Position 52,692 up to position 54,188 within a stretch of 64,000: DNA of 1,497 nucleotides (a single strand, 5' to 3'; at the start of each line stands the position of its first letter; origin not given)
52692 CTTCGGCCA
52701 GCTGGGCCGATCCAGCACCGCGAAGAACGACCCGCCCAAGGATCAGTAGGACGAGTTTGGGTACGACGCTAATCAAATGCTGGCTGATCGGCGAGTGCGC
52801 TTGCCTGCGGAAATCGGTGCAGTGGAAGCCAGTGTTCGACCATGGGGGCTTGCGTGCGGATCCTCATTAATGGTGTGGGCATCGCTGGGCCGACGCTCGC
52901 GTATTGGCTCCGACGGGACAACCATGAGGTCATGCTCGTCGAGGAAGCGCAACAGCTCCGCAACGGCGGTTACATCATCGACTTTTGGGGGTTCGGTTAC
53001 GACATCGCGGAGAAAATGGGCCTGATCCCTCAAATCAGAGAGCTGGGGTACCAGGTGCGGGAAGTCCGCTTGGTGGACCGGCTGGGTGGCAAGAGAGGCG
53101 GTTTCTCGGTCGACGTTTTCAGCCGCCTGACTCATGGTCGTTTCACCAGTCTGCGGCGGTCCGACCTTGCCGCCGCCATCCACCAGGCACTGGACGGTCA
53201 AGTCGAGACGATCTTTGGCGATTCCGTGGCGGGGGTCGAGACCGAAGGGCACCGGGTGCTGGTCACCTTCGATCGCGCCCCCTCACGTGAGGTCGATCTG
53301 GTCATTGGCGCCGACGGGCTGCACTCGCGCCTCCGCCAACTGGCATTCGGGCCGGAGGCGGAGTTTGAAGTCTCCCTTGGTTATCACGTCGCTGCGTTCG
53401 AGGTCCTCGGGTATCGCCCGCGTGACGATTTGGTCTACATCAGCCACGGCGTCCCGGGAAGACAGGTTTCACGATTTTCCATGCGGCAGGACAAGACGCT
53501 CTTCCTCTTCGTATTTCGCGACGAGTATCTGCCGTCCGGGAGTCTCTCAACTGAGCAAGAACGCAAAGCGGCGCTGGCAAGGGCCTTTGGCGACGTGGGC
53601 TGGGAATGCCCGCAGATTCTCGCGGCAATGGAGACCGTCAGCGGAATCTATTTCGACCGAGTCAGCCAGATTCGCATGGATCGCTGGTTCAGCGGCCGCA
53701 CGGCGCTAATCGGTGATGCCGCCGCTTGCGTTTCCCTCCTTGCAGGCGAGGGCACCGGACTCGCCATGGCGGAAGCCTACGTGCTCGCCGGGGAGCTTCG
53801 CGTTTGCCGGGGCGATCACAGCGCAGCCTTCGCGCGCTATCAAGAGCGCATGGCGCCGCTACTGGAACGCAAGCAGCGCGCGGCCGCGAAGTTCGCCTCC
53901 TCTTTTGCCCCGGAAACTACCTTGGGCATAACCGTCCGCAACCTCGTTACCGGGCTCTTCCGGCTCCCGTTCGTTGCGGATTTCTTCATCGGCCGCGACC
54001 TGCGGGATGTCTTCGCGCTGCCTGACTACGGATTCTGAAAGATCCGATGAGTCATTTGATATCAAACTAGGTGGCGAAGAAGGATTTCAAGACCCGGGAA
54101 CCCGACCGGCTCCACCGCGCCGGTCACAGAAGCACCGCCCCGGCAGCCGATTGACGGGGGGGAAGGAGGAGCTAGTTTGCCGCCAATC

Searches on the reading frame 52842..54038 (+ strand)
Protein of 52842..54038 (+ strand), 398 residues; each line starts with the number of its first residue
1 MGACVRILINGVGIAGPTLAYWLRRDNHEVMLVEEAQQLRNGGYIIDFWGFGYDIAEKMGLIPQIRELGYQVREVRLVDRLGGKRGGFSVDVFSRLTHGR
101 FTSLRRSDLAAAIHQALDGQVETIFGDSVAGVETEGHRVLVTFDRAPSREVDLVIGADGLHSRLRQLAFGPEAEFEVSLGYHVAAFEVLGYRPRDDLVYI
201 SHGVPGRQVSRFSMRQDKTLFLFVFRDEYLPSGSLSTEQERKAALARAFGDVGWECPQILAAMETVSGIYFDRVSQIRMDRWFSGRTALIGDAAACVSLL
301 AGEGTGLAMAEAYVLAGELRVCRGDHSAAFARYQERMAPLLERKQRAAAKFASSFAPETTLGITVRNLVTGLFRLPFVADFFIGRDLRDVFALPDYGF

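Call 11: search_protein_families(library=pfam, proteins=[window:52842-54038:+], max_evalue=0.01)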
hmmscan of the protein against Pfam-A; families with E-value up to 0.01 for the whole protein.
window:52842-54038:+ (398 aa): 2 families
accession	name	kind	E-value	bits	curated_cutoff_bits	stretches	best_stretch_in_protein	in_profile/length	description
PF01494.25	FAD_binding_3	-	4e-10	39.9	22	1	8-324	5-324/349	FAD binding domain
PF01266.30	DAO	-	0.00058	19.9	27.9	0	7-39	2-34/353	FAD dependent oxidoreductase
